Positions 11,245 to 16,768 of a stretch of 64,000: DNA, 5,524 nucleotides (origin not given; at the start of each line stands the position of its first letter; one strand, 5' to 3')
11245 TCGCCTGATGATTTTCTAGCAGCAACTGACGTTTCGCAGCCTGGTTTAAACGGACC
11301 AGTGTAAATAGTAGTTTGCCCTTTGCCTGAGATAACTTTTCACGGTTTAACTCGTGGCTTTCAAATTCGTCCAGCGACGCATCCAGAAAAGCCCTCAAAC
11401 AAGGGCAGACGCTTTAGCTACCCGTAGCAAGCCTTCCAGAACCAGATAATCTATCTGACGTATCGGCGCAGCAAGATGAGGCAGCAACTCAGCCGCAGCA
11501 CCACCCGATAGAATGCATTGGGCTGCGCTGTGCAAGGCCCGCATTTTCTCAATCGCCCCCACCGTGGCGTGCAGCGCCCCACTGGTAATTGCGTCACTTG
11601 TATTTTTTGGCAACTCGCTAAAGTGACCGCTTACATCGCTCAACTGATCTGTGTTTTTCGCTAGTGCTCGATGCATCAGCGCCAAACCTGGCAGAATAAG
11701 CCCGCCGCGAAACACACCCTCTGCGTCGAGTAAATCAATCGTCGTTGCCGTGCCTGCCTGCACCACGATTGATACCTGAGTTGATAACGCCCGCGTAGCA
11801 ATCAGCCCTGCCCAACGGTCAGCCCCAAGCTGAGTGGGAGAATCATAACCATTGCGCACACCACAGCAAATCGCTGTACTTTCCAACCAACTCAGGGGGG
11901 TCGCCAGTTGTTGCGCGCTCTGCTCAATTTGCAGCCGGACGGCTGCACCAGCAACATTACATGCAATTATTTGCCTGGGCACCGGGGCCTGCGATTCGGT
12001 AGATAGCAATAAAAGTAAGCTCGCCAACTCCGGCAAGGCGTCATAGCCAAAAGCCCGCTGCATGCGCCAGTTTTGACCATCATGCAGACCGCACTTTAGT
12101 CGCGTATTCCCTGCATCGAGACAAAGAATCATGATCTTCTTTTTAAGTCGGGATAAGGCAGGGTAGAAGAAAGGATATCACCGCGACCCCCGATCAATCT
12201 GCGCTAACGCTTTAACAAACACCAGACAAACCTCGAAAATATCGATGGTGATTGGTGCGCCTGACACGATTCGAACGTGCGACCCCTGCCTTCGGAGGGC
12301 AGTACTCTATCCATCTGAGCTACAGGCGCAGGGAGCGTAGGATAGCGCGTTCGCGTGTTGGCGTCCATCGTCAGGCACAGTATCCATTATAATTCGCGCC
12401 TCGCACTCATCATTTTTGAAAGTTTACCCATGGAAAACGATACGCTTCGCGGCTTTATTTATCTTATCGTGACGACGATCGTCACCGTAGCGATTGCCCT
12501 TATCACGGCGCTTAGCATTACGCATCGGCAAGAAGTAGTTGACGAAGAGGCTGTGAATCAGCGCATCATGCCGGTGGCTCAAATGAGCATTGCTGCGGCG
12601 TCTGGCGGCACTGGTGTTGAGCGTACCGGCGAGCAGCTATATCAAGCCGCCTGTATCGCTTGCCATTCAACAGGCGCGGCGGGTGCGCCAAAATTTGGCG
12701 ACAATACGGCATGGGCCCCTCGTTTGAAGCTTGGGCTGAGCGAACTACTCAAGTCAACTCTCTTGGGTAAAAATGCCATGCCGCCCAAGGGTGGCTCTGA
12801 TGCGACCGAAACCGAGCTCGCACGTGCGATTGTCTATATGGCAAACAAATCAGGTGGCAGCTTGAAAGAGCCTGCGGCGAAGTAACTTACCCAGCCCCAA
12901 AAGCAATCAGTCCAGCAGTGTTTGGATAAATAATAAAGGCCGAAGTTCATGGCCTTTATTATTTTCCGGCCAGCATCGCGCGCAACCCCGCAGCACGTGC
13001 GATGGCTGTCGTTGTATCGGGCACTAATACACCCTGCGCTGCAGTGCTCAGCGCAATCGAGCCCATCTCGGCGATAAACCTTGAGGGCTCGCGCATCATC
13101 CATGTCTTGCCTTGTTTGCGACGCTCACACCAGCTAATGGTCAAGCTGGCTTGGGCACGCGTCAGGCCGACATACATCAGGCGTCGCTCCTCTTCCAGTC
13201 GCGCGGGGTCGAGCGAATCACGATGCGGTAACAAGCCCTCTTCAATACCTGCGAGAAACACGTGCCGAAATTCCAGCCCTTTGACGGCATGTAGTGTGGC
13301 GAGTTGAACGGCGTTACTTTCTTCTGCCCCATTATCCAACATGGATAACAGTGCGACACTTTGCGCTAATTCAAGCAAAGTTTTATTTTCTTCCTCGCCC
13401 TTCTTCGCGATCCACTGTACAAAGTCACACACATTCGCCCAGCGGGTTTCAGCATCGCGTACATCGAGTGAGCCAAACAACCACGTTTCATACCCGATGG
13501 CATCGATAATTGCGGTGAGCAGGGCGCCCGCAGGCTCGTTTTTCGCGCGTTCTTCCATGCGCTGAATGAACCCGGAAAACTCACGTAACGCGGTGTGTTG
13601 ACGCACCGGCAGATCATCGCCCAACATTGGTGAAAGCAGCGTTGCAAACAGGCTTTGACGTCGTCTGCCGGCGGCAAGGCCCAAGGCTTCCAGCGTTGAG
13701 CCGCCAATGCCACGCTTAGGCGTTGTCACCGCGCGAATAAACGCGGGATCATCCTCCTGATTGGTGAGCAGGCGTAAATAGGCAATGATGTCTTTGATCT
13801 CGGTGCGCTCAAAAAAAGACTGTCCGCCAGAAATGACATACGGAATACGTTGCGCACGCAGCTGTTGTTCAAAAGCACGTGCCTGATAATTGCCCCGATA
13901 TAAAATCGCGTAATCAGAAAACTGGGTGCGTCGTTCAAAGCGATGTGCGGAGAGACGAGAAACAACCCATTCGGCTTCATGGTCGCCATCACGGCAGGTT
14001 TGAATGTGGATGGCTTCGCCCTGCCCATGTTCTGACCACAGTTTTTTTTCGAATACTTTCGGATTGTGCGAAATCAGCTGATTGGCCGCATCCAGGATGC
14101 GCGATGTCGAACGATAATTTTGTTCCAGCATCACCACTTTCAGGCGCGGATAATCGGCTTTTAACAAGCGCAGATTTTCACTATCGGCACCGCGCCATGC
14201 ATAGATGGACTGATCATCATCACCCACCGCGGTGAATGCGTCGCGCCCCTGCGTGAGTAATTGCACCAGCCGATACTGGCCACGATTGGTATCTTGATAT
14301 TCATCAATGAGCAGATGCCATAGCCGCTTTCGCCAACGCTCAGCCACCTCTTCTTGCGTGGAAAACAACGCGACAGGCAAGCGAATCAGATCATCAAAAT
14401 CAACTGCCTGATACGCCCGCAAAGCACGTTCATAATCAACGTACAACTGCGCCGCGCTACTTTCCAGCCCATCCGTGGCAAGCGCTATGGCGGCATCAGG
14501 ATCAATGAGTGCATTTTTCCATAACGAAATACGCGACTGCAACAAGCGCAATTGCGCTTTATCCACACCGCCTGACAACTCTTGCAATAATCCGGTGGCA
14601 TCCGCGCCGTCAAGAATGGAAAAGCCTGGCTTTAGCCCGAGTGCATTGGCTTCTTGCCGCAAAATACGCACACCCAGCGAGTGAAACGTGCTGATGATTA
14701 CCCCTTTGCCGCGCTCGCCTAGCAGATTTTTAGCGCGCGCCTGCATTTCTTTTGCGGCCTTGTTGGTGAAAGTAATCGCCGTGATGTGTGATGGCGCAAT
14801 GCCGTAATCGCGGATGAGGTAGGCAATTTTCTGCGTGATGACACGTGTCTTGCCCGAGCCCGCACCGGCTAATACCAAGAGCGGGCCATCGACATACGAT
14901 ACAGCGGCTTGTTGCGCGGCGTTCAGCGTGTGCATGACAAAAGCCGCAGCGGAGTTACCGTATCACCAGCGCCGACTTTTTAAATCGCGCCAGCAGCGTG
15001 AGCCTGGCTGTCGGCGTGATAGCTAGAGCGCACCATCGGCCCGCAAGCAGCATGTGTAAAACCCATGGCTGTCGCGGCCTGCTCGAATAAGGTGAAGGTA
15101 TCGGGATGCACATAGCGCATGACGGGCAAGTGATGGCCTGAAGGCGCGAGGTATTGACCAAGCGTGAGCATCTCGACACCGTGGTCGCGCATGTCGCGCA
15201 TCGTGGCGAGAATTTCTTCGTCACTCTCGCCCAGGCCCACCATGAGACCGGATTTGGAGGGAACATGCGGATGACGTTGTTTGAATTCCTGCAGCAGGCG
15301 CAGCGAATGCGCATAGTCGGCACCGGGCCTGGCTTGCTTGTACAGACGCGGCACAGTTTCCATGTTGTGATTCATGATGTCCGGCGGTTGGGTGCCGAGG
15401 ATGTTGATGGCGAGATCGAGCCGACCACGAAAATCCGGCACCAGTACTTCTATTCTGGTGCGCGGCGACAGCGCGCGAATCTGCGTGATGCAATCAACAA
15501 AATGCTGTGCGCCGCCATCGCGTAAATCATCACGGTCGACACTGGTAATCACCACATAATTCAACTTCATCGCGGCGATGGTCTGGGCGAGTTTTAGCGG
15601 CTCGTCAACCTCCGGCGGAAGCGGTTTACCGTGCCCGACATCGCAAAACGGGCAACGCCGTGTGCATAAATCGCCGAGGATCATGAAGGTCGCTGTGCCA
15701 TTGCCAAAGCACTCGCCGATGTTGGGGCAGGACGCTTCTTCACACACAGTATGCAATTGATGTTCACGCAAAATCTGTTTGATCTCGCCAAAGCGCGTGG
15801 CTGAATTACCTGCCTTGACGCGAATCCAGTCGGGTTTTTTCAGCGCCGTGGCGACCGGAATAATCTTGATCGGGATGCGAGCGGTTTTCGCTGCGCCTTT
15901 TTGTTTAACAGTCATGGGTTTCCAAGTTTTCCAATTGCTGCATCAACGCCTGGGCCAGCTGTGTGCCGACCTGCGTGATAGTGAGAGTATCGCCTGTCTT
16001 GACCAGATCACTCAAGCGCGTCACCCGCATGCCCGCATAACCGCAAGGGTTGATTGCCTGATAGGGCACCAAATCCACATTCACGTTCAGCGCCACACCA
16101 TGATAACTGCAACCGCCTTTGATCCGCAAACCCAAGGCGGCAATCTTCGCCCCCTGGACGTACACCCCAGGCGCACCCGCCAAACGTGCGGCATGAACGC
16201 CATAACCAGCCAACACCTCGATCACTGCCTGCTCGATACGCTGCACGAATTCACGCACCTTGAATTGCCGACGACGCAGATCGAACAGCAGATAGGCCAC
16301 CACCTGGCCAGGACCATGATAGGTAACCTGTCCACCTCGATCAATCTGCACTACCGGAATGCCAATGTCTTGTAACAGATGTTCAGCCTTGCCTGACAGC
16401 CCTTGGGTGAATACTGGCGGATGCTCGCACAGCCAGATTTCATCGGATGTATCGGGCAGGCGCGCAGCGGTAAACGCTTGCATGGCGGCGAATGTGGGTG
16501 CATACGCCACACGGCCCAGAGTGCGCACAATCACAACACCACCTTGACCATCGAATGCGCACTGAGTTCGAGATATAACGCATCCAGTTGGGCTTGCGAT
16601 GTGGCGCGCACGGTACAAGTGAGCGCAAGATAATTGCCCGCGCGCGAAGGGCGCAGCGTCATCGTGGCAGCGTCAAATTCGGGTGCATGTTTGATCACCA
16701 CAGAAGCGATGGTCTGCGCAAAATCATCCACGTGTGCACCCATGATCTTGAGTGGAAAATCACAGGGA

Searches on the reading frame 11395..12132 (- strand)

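Call 41: search_protein_families(library=pfam, proteins=[window:11395-12132:-], max_evalue=0.00001)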
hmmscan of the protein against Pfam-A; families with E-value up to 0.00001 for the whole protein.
window:11395-12132:- (245 aa): 1 family
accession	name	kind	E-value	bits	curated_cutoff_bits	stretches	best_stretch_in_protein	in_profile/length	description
PF03309.20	Pan_kinase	-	1.5e-49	169.1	24.7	1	2-197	1-202/205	Type III pantothenate kinase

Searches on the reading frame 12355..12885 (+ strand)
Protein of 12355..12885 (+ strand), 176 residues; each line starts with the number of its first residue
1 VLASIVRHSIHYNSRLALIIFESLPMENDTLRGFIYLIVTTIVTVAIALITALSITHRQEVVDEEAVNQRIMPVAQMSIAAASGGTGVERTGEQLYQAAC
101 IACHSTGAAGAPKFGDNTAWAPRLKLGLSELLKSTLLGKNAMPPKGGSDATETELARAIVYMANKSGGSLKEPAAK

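Call 41: search_protein_families(library=pfam, proteins=[window:12355-12885:+], max_evalue=0.00001)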
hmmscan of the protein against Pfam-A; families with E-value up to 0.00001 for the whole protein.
window:12355-12885:+ (176 aa): 1 family
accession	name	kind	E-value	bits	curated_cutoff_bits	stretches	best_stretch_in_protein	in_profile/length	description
PF13442.11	Cytochrome_CBB3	-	2.3e-15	57.1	27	1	90-162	4-68/68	Cytochrome C oxidase, cbb3-type, subunit III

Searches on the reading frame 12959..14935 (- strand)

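Call 41: search_protein_families(library=pfam, proteins=[window:12959-14935:-], max_evalue=0.00001)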
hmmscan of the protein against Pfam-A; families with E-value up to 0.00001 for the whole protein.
window:12959-14935:- (658 aa): 5 families
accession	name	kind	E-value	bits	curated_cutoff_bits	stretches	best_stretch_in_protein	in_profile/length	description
PF00580.27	UvrD-helicase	-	3.6e-82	276.5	23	1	4-263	1-271/271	UvrD/REP helicase N-terminal domain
PF13361.12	UvrD_C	-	6.7e-72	243.3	25.6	2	268-418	1-150/350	UvrD-like helicase C-terminal domain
PF13245.12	AAA_19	-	1.3e-23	84.1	25.1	1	8-246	1-132/134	AAA domain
PF13538.12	UvrD_C_2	-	2.1e-07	31.1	27.4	1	547-600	6-51/52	UvrD-like helicase C-terminal domain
PF01443.25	Viral_helicase1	-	3.6e-06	27.4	21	0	539-600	173-226/228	Viral superfamily 1 RNA helicase core domain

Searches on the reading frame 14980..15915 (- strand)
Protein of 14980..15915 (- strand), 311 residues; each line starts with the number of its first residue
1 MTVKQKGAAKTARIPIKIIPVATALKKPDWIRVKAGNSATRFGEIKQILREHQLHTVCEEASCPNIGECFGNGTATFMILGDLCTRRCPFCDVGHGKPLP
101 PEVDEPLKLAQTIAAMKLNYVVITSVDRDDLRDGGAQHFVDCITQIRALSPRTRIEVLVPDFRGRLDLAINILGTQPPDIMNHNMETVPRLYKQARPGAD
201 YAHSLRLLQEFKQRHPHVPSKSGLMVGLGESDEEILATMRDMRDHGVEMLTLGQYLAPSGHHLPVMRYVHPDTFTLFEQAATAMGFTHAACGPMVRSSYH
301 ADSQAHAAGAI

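Call 9: search_protein_families(library=pfam, proteins=[window:14980-15915:-])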
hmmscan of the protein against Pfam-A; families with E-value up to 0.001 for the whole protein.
window:14980-15915:- (311 aa): 2 families
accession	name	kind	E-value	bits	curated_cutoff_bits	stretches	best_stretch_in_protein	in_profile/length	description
PF04055.27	Radical_SAM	-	5.1e-19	69.5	29.5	1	79-241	2-165/166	Radical SAM superfamily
PF16881.10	LIAS_N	-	2.7e-06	28.2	27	1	24-63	58-96/96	N-terminal domain of lipoyl synthase of Radical_SAM family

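Call 73: find_homologous_proteins(query=window:14980-15915:-, max_evalue=1e-60)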
Query window:14980-15915:- (311 aa): 8000 proteins with E <= 1e-60 among 8000 candidates; the best 120 are listed.
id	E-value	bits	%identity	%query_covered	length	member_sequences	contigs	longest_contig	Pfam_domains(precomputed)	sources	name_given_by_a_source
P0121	5.9e-205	697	96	100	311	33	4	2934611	PF16881.11,PF04055.28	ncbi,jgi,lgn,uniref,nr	ncbi:lipoyl synthase [Rugosibacter aromaticivorans]|uniref:Lipoyl synthase n=1 Tax=Rugosibacter arom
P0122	1.6e-202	689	95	100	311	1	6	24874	PF16881.11,PF04055.28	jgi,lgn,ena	-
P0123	2.1e-197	673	93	100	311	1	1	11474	PF16881.11,PF04055.28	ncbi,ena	ncbi:MAG TPA: lipoyl synthase [Rugosibacter sp.]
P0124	2.9e-195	666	91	99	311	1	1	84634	PF16881.11,PF04055.28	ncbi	-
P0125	1.4e-192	657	91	100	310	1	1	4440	PF16881.11,PF04055.28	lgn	-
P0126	1.9e-191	653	91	100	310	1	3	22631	PF16881.11,PF04055.28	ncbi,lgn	-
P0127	1.2e-190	650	89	100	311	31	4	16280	PF16881.11,PF04055.28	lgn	-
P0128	5.6e-189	645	88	99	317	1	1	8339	PF16881.11,PF04055.28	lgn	-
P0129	1.5e-188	643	88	99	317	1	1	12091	PF16881.11,PF04055.28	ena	-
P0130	1.7e-188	643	88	99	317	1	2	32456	PF16881.11,PF04055.28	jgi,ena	jgi:lipoic acid synthetase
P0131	1.2e-187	641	87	99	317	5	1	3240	PF16881.11,PF04055.28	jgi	jgi:lipoic acid synthetase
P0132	1.5e-187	640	88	99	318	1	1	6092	PF16881.11,PF04055.28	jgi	-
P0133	4.3e-187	639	87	99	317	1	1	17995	PF16881.11,PF04055.28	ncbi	ncbi:MAG: lipoyl synthase [Rugosibacter sp.]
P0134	3.7e-186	636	87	99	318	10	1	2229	PF16881.11,PF04055.28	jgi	jgi:lipoic acid synthetase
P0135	2.6e-185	633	87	99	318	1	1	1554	PF16881.11,PF04055.28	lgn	-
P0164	1.5e-174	598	80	100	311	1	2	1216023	PF16881.11,PF04055.28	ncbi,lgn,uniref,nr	ncbi:lipoyl synthase [Sulfurisoma sediminicola]|uniref:Lipoyl synthase n=1 Tax=Sulfurisoma sediminic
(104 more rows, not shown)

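Call 74: find_encoding_contigs(protein=P0121, flank=10000, max_places=1)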
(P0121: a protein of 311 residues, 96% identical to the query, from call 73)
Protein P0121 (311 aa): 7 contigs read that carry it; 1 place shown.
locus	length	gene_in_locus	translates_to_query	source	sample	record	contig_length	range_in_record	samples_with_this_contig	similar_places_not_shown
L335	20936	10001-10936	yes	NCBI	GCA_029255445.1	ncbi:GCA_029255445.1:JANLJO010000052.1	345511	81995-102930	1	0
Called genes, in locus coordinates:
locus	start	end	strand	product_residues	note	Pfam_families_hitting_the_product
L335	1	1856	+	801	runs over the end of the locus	PF03176:MMPL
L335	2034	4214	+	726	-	PF06980:DUF1302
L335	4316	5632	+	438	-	PF07044:DUF1329, PF17131:TP_0789-like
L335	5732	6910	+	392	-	PF08028:Acyl-CoA_dh_2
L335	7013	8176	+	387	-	PF00144:Beta-lactamase (faint), PF00768:Peptidase_S11, PF13354:Beta-lactamase2, PF07943:PBP5_C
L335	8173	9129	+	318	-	PF01063:Aminotran_4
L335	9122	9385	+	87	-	PF04359:DUF493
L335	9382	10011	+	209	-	PF21948:LplA-B_cat, PF03099:BPL_LplA_LipB (faint)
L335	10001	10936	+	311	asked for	PF16881:LIAS_N (faint), PF04055:Radical_SAM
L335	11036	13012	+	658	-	PF00580:UvrD-helicase, PF01443:Viral_helicase1 (faint), PF13245:AAA_19, PF13361:UvrD_C, PF13538:UvrD_C_2 (weak)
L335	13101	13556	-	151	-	PF13442:Cytochrome_CBB3, PF00034:Cytochrom_C (weak)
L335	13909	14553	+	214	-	PF03309:Pan_kinase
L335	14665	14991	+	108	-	PF13473:Cupredoxin_1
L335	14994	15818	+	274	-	PF03239:FTR1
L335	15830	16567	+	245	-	-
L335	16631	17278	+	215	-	-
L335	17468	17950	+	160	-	PF01121:CoaE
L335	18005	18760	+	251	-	PF07072:ZapD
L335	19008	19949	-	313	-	PF00293:NUDIX, PF14815:NUDIX_4, PF02581:TMP-TENI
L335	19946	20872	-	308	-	PF05673:DUF815, PF13191:AAA_16 (weak)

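Call 75: find_encoding_contigs(protein=P0164, flank=10000, max_places=1)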
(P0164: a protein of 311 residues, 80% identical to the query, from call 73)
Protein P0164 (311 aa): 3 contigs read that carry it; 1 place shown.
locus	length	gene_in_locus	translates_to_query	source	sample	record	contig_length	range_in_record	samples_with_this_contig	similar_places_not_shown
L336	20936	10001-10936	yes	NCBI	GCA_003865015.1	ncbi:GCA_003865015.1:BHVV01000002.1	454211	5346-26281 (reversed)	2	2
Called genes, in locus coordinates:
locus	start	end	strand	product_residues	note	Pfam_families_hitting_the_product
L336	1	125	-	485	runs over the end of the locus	PF01425:Amidase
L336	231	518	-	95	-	PF02686:GatC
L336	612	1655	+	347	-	PF00022:Actin, PF06723:MreB_Mbl, PF00012:HSP70, PF11104:PilM_2 (faint), PF14450:FtsA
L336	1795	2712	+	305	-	PF04085:MreC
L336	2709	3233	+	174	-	PF04093:MreD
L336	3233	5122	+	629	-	PF03717:PBP_dimer, PF00905:Transpeptidase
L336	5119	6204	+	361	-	PF01098:FTSW_RODA_SPOVE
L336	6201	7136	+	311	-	PF03330:DPBB_1, PF05036:SPOR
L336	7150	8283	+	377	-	PF00768:Peptidase_S11, PF13354:Beta-lactamase2, PF07943:PBP5_C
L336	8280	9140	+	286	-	PF01063:Aminotran_4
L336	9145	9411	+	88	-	PF04359:DUF493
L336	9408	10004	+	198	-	PF21948:LplA-B_cat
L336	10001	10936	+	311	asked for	PF16881:LIAS_N (faint), PF04055:Radical_SAM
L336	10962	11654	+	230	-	PF13852:DUF4197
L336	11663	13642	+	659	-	PF00580:UvrD-helicase, PF01443:Viral_helicase1 (faint), PF13245:AAA_19, PF13604:AAA_30 (faint), PF13361:UvrD_C, PF13538:UvrD_C_2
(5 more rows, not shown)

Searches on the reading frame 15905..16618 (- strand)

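Call 41: search_protein_families(library=pfam, proteins=[window:15905-16618:-], max_evalue=0.00001)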
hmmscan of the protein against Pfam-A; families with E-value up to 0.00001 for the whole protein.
window:15905-16618:- (237 aa): 2 families
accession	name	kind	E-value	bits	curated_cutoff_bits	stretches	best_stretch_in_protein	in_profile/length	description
PF21948.1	LplA-B_cat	-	2.6e-39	135.7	27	1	41-225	4-199/200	Lipoyl protein ligase A/B catalytic domain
PF03099.24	BPL_LplA_LipB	-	3.8e-06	27.3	21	0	85-182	24-133/133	Biotin/lipoate A/B protein ligase family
